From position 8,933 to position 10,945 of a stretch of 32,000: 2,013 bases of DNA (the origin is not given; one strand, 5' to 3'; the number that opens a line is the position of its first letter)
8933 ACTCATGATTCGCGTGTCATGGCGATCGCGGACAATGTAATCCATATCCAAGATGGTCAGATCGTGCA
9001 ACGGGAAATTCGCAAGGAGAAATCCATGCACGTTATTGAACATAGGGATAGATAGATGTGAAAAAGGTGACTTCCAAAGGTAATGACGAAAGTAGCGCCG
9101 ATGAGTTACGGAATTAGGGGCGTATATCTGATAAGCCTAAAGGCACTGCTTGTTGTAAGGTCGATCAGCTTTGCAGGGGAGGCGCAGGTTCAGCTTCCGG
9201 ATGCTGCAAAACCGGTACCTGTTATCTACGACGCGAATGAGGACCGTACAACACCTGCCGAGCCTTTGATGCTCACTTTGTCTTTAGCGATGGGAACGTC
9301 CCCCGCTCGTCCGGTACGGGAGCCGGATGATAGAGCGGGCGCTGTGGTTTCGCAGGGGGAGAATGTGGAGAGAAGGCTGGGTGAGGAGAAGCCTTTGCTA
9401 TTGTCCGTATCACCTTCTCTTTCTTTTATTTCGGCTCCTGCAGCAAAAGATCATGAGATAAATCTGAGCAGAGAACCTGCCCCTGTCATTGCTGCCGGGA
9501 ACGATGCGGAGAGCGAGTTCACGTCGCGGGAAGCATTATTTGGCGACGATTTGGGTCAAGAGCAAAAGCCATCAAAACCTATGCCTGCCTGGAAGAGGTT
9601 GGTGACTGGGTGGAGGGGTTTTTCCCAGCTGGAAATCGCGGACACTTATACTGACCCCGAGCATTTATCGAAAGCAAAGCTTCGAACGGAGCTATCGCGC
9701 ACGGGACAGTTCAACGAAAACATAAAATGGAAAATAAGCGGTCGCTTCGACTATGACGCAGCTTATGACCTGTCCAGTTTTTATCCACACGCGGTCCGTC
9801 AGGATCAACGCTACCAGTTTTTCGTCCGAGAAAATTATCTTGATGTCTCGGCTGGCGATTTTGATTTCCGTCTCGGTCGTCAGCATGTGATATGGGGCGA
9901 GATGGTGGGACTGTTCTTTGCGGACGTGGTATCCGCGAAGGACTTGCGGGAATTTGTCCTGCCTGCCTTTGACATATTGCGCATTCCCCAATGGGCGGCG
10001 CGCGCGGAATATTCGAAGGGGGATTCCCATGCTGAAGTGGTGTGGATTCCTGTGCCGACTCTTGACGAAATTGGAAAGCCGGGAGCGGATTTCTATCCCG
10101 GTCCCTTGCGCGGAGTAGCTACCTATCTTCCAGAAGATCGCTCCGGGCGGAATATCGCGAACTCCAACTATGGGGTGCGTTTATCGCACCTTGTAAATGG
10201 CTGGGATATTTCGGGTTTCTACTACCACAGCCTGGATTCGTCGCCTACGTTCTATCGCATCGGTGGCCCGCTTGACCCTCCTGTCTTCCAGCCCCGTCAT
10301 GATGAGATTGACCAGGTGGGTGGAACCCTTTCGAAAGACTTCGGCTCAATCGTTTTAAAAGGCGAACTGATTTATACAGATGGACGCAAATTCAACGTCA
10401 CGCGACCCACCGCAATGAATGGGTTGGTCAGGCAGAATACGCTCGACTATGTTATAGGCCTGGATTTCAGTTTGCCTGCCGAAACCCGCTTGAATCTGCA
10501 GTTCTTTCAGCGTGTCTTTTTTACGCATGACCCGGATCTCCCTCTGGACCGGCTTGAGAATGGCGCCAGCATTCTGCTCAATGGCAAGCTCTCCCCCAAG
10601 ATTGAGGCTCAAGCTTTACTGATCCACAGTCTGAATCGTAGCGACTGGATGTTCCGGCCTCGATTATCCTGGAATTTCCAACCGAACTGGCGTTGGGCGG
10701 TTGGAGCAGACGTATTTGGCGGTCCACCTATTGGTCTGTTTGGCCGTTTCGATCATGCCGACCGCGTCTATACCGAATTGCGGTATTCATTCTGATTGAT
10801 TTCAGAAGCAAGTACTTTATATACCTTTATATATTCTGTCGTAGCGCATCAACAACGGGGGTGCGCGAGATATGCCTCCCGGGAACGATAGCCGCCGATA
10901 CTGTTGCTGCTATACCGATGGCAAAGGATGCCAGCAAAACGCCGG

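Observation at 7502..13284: A second, complete Lol-like trans-envelope pathway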

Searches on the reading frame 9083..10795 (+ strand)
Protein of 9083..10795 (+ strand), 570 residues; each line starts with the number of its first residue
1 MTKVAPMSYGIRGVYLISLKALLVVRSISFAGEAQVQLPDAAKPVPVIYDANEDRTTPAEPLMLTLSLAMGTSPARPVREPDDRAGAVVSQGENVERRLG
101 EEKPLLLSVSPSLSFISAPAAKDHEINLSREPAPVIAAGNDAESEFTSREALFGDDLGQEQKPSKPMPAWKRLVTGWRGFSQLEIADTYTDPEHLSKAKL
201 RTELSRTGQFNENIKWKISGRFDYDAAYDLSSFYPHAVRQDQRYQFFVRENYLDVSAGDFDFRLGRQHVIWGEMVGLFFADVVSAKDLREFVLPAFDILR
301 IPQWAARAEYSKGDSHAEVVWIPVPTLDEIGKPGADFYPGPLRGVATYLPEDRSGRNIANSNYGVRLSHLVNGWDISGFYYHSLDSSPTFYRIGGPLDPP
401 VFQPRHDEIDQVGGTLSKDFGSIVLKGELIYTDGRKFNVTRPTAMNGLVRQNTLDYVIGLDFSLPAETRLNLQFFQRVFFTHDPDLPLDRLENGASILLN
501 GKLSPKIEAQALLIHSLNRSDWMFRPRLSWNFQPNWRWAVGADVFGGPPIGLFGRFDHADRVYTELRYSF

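Call 3: search_protein_families(library=pfam, proteins=[window:9083-10795:+], max_evalue=0.01)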
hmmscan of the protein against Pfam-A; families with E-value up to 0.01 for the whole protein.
window:9083-10795:+ (570 aa): 1 family
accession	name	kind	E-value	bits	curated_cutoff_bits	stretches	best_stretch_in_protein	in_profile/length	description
PF06980.17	DUF1302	-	3.2e-13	50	23.2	1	199-490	84-429/541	Protein of unknown function (DUF1302)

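Call 4: search_protein_families(library=ncbifam, proteins=[window:9083-10795:+], max_evalue=0.01)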
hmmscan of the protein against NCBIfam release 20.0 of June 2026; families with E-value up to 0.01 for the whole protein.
window:9083-10795:+ (570 aa): 0 families

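Call 10: search_solved_structures(query=window:9083-10795:+, max_evalue=1)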
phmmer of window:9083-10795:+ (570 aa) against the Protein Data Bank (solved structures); distinct sequences matched with E-value up to 1: 0.

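Call 20: find_homologous_proteins(query=window:9083-10795:+, max_evalue=0.00001)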
Query window:9083-10795:+ (570 aa): 2590 proteins with E <= 0.00001 among 8000 candidates; the best 120 are listed.
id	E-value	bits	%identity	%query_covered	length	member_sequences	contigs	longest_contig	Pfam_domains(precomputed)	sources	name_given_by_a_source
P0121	0.0e+0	1303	100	99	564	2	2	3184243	PF06980.18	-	-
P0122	0.0e+0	1230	95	99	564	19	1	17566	PF06980.18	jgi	jgi:hypothetical protein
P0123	0.0e+0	1080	83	99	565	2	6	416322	PF06980.18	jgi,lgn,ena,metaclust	metaclust:\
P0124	0.0e+0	1064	83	99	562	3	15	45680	PF06980.18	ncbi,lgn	-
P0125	2.0e-278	943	75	98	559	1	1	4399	PF06980.18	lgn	-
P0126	3.8e-273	926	78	90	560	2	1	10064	PF06980.18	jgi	jgi:hypothetical protein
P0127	3.2e-260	883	72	95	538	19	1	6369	PF06980.18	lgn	-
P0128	2.4e-254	863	73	90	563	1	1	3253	PF06980.18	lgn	-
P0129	6.4e-254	862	68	98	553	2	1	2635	PF06980.18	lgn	-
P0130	1.6e-253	861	71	98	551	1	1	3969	PF06980.18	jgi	jgi:hypothetical protein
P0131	5.3e-253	859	69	99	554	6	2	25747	PF06980.18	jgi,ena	jgi:hypothetical protein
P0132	7.6e-253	858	70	98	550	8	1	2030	PF06980.18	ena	-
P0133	1.6e-252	857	70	98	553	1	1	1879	PF06980.18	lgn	-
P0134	1.9e-252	857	82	75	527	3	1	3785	PF06980.18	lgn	-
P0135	4.5e-252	856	68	99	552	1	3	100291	PF06980.18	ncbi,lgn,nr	ncbi:MAG: hypothetical protein H0X43_05655 [Nitrosospira sp.]|nr:hypothetical protein [Nitrosospira 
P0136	9.7e-252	855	74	82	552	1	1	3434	PF06980.18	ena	-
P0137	1.9e-251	854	82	76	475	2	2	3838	PF06980.18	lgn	-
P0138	2.6e-251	853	74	86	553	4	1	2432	PF06980.18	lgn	-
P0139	6.0e-251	852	75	86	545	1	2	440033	PF06980.18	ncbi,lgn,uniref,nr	ncbi:DUF1302 family protein [Nitrosovibrio sp. Nv6]|uniref:DUF1302 family protein n=1 Tax=Nitrosovib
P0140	6.4e-250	849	75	86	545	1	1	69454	PF06980.18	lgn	-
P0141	1.1e-248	845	82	76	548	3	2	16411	PF06980.18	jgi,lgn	jgi:hypothetical protein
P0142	1.6e-247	841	82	76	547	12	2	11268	PF06980.18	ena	-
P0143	2.1e-247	841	80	76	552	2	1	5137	PF06980.18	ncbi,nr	ncbi:MAG TPA: DUF1302 family protein [Nitrosospira sp.]|nr:DUF1302 family protein [Nitrosospira sp.]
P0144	5.6e-247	839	79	76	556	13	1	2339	PF06980.18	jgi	jgi:hypothetical protein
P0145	7.0e-247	839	68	99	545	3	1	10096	PF06980.18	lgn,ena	-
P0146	9.8e-247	838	82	75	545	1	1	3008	PF06980.18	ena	-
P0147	1.2e-245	835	81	75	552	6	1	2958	PF06980.18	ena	-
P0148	1.3e-245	835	77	78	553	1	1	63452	PF06980.18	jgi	jgi:hypothetical protein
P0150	1.8e-245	834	77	79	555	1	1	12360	PF06980.18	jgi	jgi:hypothetical protein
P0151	1.7e-244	831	68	98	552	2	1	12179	PF06980.18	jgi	jgi:hypothetical protein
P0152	1.8e-244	831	81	76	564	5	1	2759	PF06980.18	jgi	jgi:hypothetical protein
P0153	3.7e-244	830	75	82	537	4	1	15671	PF06980.18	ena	-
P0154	5.9e-244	829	78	80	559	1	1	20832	PF06980.18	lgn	-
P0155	1.5e-243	828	66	99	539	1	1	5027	PF06980.18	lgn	-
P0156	1.6e-243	828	76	78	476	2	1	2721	PF06980.18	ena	-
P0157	2.2e-243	827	76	82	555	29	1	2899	PF06980.18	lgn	-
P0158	7.9e-243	825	72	86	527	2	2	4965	PF06980.18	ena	-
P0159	8.4e-243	825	71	87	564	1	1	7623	PF06980.18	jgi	jgi:hypothetical protein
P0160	1.0e-242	825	79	75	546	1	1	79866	PF06980.18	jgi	jgi:hypothetical protein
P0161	2.3e-242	824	67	98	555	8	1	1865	PF06980.18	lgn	-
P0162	5.1e-242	823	77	79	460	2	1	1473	PF06980.18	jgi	jgi:hypothetical protein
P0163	7.5e-242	822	71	87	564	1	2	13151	PF06980.18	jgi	jgi:hypothetical protein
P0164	9.6e-242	822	81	75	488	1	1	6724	PF06980.18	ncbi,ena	-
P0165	9.9e-242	822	80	75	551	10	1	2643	PF06980.18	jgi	jgi:hypothetical protein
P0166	1.4e-241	821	79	75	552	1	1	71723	PF06980.18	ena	-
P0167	4.3e-241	820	78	75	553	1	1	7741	PF06980.18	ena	-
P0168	9.9e-241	818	70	89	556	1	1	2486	PF06980.18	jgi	-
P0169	2.6e-240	817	74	85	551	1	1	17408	PF06980.18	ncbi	ncbi:MAG: DUF1302 family protein [Nitrosospira sp.]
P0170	3.3e-240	817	72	86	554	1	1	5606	PF06980.18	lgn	-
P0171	4.6e-240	816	77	78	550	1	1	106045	PF06980.18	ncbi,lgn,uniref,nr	ncbi:DUF1302 family protein [Nitrosovibrio tenuis]|uniref:Alginate export domain-containing protein 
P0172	6.7e-240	816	82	74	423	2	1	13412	PF06980.18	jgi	-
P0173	7.3e-240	816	73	85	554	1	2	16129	PF06980.18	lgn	-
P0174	1.1e-239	815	80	75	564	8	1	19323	PF06980.18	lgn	-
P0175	1.2e-239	815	71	86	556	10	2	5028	PF06980.18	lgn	-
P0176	1.5e-239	815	78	76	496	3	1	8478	PF06980.18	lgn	-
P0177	2.2e-239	814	62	99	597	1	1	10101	PF06980.18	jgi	jgi:hypothetical protein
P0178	2.2e-239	814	76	81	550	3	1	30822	PF06980.18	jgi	jgi:hypothetical protein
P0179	2.8e-239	814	70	90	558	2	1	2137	PF06980.18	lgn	-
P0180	4.8e-239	813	77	78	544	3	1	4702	PF06980.18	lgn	-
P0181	7.3e-239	812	73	85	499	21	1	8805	PF06980.18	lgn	-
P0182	8.4e-239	812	74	84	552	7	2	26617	PF06980.18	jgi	jgi:hypothetical protein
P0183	2.6e-238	811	77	76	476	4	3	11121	PF06980.18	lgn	-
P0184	4.9e-238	810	70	90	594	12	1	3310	PF06980.18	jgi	jgi:hypothetical protein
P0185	8.5e-238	809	74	81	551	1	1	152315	PF06980.18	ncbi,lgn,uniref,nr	ncbi:hypothetical protein SAMN05216420_108128 [Nitrosospira sp. Nl5]|uniref:DUF1302 family protein n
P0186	4.4e-237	806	80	75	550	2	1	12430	PF06980.18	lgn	-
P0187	1.8e-236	804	74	85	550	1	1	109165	PF06980.18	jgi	jgi:hypothetical protein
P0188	7.0e-236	802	71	82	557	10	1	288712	PF06980.18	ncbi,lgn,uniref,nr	ncbi:hypothetical protein C8R21_101180 [Nitrosospira multiformis]|uniref:Uncharacterized protein n=1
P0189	2.8e-235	800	80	74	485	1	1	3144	PF06980.18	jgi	jgi:hypothetical protein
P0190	3.5e-235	800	79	75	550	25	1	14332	PF06980.18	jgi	jgi:hypothetical protein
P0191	1.1e-234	799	76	77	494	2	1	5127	PF06980.18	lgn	-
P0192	3.8e-233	793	78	75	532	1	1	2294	PF06980.18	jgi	jgi:hypothetical protein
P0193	4.4e-232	790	70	85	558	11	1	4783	PF06980.18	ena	-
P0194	1.5e-230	785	83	70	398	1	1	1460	PF06980.18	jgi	jgi:hypothetical protein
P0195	2.9e-229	781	73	82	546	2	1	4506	PF06980.18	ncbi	-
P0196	5.0e-227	773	76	76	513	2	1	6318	PF06980.18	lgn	-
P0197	3.6e-224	764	75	75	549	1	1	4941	PF06980.18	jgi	jgi:hypothetical protein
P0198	4.9e-224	763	84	68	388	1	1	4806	PF06980.18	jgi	-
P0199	1.2e-222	759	74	77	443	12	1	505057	PF06980.18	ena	-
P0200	3.8e-220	751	82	67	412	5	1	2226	PF06980.18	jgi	jgi:hypothetical protein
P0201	1.9e-213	728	70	77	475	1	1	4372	PF06980.18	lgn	-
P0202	7.3e-207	707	70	74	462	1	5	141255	PF06980.18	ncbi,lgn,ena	-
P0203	5.8e-203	694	70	73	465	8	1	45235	PF06980.18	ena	-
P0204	5.5e-202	691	65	82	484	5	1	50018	PF06980.18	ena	-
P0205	7.2e-201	687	67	76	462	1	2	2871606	PF06980.18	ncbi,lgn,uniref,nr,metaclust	ncbi:hypothetical protein SAMN05216419_105112 [Nitrosomonas cryotolerans]|uniref:Alginate export dom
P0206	9.6e-199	680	64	80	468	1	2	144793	PF06980.18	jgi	jgi:uncharacterized protein DUF1302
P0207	3.5e-198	678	69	70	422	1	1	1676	PF06980.18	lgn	-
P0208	8.8e-198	677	67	74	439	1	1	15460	PF06980.18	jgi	-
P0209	1.2e-197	676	65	82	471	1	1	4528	PF06980.18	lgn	-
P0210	1.4e-197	676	64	80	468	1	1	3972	PF06980.18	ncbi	-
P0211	3.6e-197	675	67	77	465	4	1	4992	PF06980.18,PF14052.13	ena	-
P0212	1.3e-196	673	62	80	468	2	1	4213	PF06980.18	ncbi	-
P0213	2.9e-195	668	63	82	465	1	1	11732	PF06980.18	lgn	-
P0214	4.5e-195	668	66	77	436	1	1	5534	PF06980.18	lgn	-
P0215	1.2e-194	666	68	74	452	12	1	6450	PF06980.18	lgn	-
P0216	1.6e-194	666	68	74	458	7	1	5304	PF06980.18,PF14052.13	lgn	-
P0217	4.5e-194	664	65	76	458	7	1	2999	PF06980.18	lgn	-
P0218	3.6e-193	661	63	81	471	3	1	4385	PF06980.18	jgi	jgi:hypothetical protein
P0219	7.4e-193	660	66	74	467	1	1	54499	PF06980.18,PF14052.13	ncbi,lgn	-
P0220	3.7e-192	658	62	81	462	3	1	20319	PF06980.18,PF14052.13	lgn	-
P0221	4.6e-192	658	60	82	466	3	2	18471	PF06980.18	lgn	-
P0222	3.8e-190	651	64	77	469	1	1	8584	PF06980.18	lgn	-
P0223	6.0e-190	651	62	82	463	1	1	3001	PF06980.18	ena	-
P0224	6.8e-190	651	59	86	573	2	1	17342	PF06980.18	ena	-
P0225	8.9e-190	650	61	80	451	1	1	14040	PF06980.18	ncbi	-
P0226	3.7e-189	648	60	82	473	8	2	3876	PF06980.18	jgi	jgi:hypothetical protein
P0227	1.3e-187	643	63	78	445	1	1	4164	PF06980.18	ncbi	-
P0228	2.3e-187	642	67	69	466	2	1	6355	PF06980.18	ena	-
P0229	4.1e-187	641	64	74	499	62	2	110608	PF06980.18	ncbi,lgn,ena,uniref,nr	ncbi:MAG TPA: hypothetical protein PK667_01480 [Nitrosomonas europaea]|uniref:DUF1302 family protein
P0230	5.4e-187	641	64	76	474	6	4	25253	PF06980.18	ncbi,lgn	-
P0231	6.8e-187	641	64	77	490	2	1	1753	PF06980.18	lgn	-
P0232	1.2e-186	640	64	74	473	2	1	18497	PF06980.18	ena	-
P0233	1.5e-186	640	60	83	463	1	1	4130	PF06980.18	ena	-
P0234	1.8e-186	639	65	74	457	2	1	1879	PF06980.18,PF14052.13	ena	-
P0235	2.5e-186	639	62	80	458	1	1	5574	PF06980.18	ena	-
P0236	3.2e-186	639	68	70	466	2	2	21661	PF06980.18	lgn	-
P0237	4.6e-186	638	56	88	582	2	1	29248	PF06980.18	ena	-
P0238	8.8e-186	637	64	77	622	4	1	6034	PF06980.18,PF25800.2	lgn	-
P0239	8.8e-186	637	62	78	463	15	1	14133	PF06980.18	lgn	-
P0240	9.0e-186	637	64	74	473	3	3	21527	PF06980.18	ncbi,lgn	-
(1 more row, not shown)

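Call 52: predict_structure(alignment_id=A4)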
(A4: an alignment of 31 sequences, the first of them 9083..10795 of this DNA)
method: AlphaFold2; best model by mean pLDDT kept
length: 570 residues; sequences in the alignment: 31
mean_pLDDT: 55.2   pTM: 0.54
mean pLDDT of the five models: 55.2, 53.6, 52.5, 44.3, 43.5
residues with pLDDT >= 90: 12; 70-90: 207; 50-70: 65; < 50: 286
segments of 3 or more residues with pLDDT < 50: 1-16, 19-214, 224-248, 271-300, 329-341, 554-557
pLDDT, mean of each block of 10 residues (from residue 1): 42 48 36 25 25 29 24 27 26 26 26 27 26 27 30 33 41 33 26 32 36 54 46 42 41 77 73 40 40 33 76 87 62 39 65 70 85 87 72 78 80 86 84 77 71 84 85 84 71 83 90 80 85 85 73 51 68
secondary structure, 60 per line:
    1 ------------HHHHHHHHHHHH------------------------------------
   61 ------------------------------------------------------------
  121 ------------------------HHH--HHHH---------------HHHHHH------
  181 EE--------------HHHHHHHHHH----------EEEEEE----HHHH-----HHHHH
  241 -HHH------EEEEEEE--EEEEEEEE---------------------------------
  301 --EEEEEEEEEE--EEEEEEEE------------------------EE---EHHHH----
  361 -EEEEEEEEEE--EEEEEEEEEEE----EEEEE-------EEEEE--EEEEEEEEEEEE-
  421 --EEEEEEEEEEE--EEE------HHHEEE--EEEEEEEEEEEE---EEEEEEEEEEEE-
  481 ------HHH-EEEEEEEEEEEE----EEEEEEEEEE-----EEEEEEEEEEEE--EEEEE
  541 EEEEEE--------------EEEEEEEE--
elements in order: H13-24 H150-153 H169-174 H197-206 E217-222 H227-230 H236-240 E251-257 E260-267 E303-312 E315-322 H353-356 E362-371 E374-384 E389-393 E401-405 E408-419 E423-433 E436-438 E448-450 E453-464 E468-479 E491-502 E507-516 E522-533 E536-546 E561-568

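Call 55: fold_search(model_id=the predicted structure, library=pdb)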
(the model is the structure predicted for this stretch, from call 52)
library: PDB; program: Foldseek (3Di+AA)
matches with E <= 10: 657; with E <= 0.001: 108
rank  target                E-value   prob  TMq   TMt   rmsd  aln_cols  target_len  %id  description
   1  6zhp                  5.2e-07  1.00  0.32  0.48  10.5       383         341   14  Crystal structure of OmpF porin soaked in ciprofloxacin metaloantibiotic (released 2021-05-05)
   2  9j9o_A                7.6e-07  1.00  0.32  0.49  10.5       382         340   14  artificial dinuclear Zn-bound metalloprotein 1 (D1:2Zn) (released 2025-07-02)
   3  4lsh_B                8.9e-07  1.00  0.32  0.50  10.6       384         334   14  Ion selectivity of OmpF porin soaked in 0.2M KBr (released 2013-10-23)
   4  7ff7_A                8.9e-07  1.00  0.31  0.46   9.5       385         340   14  Structure of OmpF2 (released 2022-11-16)
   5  7fdy_A                1.4e-06  1.00  0.32  0.48   9.0       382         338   14  Structure of OmpF1 (released 2022-11-16)
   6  9j9l                  1.4e-06  1.00  0.32  0.48  10.6       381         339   13  artificial mononuclear Zn-bound metalloprotein 1 (M1:Zn) (released 2025-07-02)
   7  4gcp_A                1.8e-06  1.00  0.32  0.50  10.5       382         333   14  Crystal Structure of E. coli OmpF porin in complex with Ampicillin (released 2012-12-19)
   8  1gfq                  1.9e-06  1.00  0.33  0.51  10.2       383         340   13  OMPF PORIN (MUTANT R82C) (released 1996-12-07)
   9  2zfg                  1.9e-06  1.00  0.32  0.49  10.6       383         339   14  Structure of OMPF PORIN (released 2008-07-29)
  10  1gfo                  1.9e-06  1.00  0.32  0.49  10.6       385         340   14  OMPF PORIN (MUTANT R132P) (released 1996-12-07)
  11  4lsh_A                1.9e-06  1.00  0.32  0.49  10.7       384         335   13  Ion selectivity of OmpF porin soaked in 0.2M KBr (released 2013-10-23)
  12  1opf_A                2.0e-06  1.00  0.32  0.48  10.6       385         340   13  THE STRUCTURE OF OMPF PORIN IN A TETRAGONAL CRYSTAL FORM (released 1995-02-07)
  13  1gfm                  2.1e-06  1.00  0.32  0.49  10.6       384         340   13  OMPF PORIN (MUTANT D113G) (released 1996-12-07)
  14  4lsi_A                2.6e-06  1.00  0.32  0.50  10.5       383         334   13  Ion selectivity of OmpF porin soaked in 0.3M KBr (released 2013-10-23)
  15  7fdy_B                2.6e-06  1.00  0.32  0.48  10.6       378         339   14  Structure of OmpF1 (released 2022-11-16)
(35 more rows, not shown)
